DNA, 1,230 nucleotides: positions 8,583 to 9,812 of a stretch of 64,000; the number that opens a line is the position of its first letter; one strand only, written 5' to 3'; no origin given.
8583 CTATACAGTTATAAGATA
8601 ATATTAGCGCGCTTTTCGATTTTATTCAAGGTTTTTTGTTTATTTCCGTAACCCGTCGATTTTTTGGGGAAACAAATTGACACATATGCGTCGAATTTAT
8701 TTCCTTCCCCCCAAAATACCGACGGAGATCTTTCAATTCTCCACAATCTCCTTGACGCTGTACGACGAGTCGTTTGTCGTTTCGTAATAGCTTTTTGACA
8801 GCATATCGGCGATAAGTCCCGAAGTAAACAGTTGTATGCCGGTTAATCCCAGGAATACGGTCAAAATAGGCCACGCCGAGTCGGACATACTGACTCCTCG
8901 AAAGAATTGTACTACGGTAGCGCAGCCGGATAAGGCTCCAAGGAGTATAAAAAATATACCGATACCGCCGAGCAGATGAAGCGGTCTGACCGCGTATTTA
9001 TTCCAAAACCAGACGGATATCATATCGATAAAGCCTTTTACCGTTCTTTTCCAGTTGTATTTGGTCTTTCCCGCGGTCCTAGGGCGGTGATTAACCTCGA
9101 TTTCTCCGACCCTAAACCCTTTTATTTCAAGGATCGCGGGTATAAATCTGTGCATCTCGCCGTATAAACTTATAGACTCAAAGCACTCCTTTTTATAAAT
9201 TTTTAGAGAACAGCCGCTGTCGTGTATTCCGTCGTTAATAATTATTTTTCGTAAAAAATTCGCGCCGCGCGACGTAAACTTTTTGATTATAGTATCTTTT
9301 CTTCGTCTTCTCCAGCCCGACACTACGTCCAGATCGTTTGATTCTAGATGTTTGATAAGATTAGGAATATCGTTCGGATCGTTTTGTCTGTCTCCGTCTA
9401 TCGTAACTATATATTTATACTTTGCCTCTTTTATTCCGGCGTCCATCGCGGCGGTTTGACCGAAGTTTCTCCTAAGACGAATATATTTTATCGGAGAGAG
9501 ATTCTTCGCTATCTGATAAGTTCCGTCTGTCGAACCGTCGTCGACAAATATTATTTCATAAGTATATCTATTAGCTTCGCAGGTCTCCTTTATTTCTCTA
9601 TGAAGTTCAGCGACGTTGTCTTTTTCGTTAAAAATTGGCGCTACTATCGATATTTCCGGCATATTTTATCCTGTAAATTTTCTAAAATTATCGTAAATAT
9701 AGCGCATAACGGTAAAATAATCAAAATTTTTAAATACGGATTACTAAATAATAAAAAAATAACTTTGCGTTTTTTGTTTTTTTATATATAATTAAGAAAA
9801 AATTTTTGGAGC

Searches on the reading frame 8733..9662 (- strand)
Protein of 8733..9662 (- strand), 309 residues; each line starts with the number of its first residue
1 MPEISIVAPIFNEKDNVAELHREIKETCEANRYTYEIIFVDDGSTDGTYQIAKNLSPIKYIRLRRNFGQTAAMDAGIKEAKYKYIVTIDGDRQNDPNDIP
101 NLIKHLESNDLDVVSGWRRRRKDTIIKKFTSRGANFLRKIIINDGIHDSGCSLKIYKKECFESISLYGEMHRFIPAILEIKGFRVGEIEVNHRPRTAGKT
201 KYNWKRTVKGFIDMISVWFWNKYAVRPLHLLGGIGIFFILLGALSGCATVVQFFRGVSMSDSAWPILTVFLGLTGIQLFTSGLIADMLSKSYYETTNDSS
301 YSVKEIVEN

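Call 12: search_protein_families(library=pfam, proteins=[window:8733-9662:-], max_evalue=0.01)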
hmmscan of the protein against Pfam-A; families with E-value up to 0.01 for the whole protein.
window:8733-9662:- (309 aa): 3 families
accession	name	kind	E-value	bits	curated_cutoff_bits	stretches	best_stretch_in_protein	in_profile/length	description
PF00535.33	Glycos_transf_2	-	6e-35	121.1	23.3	1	5-163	1-166/168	Glycosyl transferase family 2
PF10111.15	Glyco_tranf_2_2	-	0.00042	20.3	27.3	1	5-104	1-104/276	Glycosyltransferase like family 2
PF13704.12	Glyco_tranf_2_4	-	0.0015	19.4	27.5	1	36-91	21-81/98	Glycosyl transferase family 2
